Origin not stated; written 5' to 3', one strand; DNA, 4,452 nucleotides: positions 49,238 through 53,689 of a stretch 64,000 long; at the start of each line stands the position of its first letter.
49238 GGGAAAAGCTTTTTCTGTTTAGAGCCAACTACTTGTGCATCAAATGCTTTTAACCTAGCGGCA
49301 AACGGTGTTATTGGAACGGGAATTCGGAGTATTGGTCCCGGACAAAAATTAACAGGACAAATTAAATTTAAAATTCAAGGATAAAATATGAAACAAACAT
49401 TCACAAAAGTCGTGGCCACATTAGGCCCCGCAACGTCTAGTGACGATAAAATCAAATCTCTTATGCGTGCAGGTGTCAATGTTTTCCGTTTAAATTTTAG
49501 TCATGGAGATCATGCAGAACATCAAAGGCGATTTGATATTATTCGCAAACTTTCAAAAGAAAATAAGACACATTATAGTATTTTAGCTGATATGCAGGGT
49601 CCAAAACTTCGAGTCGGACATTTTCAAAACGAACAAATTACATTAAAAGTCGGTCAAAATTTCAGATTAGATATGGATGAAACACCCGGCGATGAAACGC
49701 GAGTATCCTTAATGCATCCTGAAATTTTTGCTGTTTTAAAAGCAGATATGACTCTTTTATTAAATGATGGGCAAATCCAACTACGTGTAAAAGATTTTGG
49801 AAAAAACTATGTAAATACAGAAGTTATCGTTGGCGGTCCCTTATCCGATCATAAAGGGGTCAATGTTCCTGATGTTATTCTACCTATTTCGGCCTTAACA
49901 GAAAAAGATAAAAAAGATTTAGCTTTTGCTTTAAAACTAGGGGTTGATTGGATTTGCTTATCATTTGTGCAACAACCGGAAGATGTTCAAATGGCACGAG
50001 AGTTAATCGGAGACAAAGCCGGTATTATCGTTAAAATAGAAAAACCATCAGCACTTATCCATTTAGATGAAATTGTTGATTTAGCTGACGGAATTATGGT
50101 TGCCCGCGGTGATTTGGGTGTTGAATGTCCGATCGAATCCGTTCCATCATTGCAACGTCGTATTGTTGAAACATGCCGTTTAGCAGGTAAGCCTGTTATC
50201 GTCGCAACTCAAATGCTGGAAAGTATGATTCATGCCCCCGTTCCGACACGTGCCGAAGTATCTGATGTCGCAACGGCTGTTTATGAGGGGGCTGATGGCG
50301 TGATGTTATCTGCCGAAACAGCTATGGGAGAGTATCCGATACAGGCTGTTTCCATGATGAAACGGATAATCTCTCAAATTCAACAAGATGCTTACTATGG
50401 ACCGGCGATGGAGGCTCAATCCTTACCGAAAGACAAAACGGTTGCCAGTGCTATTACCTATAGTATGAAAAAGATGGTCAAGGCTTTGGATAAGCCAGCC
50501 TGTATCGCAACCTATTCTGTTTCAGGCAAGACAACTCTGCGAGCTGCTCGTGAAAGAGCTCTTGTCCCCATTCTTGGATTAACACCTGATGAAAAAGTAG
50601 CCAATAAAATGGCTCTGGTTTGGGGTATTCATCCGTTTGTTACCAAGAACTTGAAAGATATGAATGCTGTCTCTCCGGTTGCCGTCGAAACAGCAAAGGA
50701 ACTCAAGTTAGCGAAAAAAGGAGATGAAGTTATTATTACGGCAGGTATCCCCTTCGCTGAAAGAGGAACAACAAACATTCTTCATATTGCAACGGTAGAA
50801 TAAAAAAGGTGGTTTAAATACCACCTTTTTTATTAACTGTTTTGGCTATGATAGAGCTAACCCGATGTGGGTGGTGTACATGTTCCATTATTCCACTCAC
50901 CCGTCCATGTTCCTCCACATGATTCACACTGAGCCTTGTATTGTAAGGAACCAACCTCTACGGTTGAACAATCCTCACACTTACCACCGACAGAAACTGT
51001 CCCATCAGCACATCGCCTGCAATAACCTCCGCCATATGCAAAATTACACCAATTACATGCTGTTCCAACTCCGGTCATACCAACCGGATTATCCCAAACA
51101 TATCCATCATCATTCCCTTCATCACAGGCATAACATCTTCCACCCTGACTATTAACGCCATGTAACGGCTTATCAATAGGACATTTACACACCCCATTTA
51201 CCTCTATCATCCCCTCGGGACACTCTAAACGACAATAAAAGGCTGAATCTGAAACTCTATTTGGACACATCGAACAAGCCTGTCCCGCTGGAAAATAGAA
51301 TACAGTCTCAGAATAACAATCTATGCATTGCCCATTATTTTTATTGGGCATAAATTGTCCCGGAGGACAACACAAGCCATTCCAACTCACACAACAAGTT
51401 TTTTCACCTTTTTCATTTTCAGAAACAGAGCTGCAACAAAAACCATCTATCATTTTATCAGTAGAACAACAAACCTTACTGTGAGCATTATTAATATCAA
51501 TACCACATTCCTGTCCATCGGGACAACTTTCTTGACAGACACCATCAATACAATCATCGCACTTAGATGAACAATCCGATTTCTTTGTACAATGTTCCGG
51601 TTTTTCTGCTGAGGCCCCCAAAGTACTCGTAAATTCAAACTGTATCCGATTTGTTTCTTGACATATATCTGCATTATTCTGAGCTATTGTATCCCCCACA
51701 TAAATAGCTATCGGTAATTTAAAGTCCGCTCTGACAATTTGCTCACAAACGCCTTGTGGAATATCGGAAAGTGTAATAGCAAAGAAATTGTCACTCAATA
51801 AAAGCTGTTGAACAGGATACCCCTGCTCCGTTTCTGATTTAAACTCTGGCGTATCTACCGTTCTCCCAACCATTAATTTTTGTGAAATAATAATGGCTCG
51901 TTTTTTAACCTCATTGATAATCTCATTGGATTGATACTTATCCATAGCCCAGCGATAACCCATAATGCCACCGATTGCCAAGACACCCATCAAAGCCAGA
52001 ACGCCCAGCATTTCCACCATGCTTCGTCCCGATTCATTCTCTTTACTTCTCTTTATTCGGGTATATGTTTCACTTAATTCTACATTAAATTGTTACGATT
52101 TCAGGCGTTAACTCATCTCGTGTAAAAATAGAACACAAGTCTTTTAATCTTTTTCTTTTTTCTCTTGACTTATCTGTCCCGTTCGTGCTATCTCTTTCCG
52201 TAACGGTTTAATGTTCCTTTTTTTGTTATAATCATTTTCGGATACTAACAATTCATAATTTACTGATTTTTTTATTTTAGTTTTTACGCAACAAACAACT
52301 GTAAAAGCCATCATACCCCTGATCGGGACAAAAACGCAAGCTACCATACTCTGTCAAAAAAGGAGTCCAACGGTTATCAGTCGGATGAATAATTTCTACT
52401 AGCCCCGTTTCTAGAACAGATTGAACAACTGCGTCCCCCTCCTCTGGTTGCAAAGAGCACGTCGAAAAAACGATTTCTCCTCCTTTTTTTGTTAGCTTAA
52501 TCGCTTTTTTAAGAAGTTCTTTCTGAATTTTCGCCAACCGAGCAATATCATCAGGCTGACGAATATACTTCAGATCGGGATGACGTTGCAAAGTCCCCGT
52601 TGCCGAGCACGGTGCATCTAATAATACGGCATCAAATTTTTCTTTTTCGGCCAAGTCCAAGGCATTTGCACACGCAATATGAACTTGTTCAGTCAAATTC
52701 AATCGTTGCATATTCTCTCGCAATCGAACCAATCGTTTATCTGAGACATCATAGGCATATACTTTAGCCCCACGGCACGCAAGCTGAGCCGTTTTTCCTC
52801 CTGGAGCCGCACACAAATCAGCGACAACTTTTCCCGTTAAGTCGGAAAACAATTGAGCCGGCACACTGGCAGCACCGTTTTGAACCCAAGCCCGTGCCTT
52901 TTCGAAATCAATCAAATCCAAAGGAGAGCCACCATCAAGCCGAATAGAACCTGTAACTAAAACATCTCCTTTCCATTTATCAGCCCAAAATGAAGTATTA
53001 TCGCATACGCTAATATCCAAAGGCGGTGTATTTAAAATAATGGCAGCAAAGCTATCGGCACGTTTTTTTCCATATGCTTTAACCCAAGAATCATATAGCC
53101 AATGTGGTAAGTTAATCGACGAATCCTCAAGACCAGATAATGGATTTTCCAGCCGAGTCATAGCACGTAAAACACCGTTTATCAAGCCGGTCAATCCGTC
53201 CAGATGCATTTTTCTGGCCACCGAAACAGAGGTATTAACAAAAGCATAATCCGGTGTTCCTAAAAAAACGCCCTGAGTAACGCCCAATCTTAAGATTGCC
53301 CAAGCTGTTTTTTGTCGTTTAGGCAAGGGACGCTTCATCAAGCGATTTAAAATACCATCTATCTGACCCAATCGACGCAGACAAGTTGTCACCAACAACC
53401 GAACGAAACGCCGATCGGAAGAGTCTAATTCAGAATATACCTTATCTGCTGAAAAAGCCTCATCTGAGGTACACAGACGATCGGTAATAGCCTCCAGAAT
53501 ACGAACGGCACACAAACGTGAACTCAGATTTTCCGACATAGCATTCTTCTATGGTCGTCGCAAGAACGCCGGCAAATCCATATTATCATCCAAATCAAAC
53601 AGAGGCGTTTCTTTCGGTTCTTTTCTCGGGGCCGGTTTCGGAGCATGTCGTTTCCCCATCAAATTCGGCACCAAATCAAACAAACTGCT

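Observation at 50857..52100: Unlinked paralog of the pilin-like Cys-rich protein with conserved leader codons upstream of its ATG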

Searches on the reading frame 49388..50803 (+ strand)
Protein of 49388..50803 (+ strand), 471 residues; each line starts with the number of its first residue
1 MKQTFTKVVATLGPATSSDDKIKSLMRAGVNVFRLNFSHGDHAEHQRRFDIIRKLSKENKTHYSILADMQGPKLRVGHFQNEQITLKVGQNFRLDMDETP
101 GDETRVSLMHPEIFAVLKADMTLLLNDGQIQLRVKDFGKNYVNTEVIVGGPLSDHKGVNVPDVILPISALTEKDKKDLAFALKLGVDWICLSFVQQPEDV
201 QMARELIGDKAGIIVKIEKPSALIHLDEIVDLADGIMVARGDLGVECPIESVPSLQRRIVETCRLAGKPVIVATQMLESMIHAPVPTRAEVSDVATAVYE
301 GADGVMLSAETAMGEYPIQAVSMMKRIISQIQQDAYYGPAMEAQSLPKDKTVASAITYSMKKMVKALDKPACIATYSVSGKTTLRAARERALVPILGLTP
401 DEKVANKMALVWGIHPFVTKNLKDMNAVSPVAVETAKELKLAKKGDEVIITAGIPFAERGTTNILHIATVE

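Call 27: find_encoding_contigs(protein=window:49388-50803:+, flank=10000, max_places=3)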
Protein window:49388-50803:+ (471 aa): 2 contigs read that carry it; 1 place shown.
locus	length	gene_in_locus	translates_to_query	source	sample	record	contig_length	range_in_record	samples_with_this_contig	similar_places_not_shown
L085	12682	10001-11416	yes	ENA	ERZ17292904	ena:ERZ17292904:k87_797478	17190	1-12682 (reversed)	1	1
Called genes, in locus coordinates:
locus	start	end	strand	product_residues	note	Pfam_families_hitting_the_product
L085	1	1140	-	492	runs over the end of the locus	PF01336:tRNA_anti-codon, PF00152:tRNA-synt_2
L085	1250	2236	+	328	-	PF05958:tRNA_U5-meth_tr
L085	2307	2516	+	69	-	-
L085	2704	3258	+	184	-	PF12844:HTH_19 (weak), PF13560:HTH_31 (weak), PF01381:HTH_3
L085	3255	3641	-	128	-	PF01883:FeS_assembly_P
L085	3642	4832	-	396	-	PF00266:Aminotran_5, PF00155:Aminotran_1_2 (weak), PF01053:Cys_Met_Meta_PP (faint), PF01212:Beta_elim_lyase (weak), PF01041:DegT_DnrJ_EryC1 (faint)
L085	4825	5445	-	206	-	PF01458:SUFBD_core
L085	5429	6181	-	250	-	PF00005:ABC_tran, PF02463:SMC_N (faint), PF13304:AAA_21 (faint)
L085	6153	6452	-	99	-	-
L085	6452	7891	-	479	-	PF19295:SufBD_N, PF01458:SUFBD_core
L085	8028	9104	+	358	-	PF00989:PAS (faint), PF13426:PAS_9, PF08447:PAS_3, PF00990:GGDEF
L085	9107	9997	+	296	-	PF01263:Aldose_epim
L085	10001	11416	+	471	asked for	PF00224:PK, PF02887:PK_C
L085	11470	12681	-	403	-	?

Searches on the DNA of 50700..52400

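Call 75: search_rna_families(source=window, start=50700, end=52400, threshold=evalue, max_evalue=1)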
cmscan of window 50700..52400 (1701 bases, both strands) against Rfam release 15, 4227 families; matches with E-value up to 1: 7.
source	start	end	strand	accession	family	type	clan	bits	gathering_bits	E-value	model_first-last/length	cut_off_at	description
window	50797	50831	-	RF02898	AaHKsRNA20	Gene; sRNA;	-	25.1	43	0.29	1-77/77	no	Aggregatibacter sRNA 20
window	50719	50838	+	RF02029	sraA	Gene; sRNA;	-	24.5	56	0.54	1-95/95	no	sraA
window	50795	50942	-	RF02053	STnc430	Gene; sRNA;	-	24.2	47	0.46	1-162/162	no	Enterobacterial sRNA STnc430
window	50799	50834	-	RF01078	PK-PYVV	Cis-reg;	-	22.5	65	0.34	2-37/58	no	3'-terminal pseudoknot in PYVV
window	50802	50834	-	RF02591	Spy1786666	Gene; sRNA;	-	22.3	64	0.24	9-41/87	no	S. pyogenes small RNA 1786666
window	50785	50849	+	RF04197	mir-9457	Gene; miRNA;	-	22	90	0.27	1-68/68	no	mir-9457 microRNA precursor family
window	50799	50836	+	RF01078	PK-PYVV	Cis-reg;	-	20.5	65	0.96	2-39/58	no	3'-terminal pseudoknot in PYVV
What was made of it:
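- Tried and rejected: Only sub-threshold hits on the terminator hairpin (call 75).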

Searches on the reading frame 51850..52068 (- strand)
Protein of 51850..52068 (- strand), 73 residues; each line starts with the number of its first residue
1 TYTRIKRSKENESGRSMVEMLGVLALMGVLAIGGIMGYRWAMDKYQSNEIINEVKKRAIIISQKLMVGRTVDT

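Call 78: find_homologous_proteins(query=window:51850-52068:-, max_evalue=0.00001)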
Query window:51850-52068:- (73 aa): 169 proteins with E <= 0.00001 among 178 candidates; the best 120 are listed.
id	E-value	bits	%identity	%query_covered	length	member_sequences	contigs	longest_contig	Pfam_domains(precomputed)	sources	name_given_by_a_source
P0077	2.1e-24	102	73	92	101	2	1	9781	-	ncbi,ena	-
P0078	1.1e-23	100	66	99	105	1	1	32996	-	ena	-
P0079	2.4e-23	98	66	99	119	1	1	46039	-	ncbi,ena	-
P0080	6.8e-23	97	77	86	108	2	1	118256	-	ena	-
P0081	1.2e-20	90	66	88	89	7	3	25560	-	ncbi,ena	-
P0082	1.6e-20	90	66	92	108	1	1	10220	-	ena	-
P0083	2.0e-18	83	64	84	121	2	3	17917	-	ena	-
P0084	2.5e-18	83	64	84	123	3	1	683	-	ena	-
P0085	1.2e-17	81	71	77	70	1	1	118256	-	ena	-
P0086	1.6e-17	80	74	73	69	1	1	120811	-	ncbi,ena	-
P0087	1.3e-15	74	56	90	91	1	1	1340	-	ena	-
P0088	4.0e-15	73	60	82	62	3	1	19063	-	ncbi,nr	ncbi:MAG: hypothetical protein IJO11_01675, partial [Alphaproteobacteria bacterium]|nr:hypothetical 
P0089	4.4e-15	73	62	82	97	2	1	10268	-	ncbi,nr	ncbi:MAG: hypothetical protein IJC11_04385, partial [Alphaproteobacteria bacterium]|nr:hypothetical 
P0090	4.6e-15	72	76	67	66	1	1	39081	-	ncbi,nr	ncbi:MAG: hypothetical protein IJ440_01510, partial [Alphaproteobacteria bacterium]|nr:hypothetical 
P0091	6.9e-15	72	60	79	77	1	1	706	-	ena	-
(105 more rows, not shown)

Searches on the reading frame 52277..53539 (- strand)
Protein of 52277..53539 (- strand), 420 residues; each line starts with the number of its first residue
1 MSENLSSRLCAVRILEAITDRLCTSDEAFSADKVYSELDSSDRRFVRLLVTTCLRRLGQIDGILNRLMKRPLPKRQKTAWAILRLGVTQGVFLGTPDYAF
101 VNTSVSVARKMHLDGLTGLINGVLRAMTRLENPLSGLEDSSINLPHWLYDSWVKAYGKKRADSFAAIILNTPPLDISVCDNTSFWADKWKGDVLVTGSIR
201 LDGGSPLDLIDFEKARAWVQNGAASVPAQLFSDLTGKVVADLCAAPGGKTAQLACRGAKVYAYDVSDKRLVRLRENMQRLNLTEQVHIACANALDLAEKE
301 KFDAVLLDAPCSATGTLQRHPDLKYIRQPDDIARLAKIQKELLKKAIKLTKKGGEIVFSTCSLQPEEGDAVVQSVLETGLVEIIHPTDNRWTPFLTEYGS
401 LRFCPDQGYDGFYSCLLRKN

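Call 31: find_encoding_contigs(protein=window:52277-53539:-, flank=3000, max_places=6)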
Protein window:52277-53539:- (420 aa): 2 contigs read that carry it; 2 places shown.
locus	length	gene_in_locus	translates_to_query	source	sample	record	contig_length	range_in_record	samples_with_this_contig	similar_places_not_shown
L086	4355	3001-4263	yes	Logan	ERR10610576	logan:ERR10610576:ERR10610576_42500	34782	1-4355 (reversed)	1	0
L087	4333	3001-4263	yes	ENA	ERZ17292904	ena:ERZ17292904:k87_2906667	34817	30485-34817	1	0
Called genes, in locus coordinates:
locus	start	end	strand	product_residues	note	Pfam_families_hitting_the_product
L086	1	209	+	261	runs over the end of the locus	PF08478:POTRA_1, PF03799:FtsQ_DivIB_C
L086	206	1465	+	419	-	PF02491:SHS2_FTSA, PF06723:MreB_Mbl, PF14450:FtsA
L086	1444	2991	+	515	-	PF00091:Tubulin, PF12327:FtsZ_C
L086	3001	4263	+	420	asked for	PF01029:NusB, PF01728:FtsJ, PF01189:Methyltr_RsmB-F, PF13847:Methyltransf_31, PF13649:Methyltransf_25 (weak)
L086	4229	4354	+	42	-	?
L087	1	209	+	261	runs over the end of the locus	PF08478:POTRA_1, PF03799:FtsQ_DivIB_C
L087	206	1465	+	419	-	PF02491:SHS2_FTSA, PF06723:MreB_Mbl, PF14450:FtsA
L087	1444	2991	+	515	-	PF00091:Tubulin, PF12327:FtsZ_C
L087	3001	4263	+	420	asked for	PF01029:NusB, PF01728:FtsJ, PF01189:Methyltr_RsmB-F, PF13847:Methyltransf_31, PF13649:Methyltransf_25 (weak)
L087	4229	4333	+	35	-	?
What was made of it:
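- Other assemblies break within 50-190 nt of this site (calls 27, 31).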
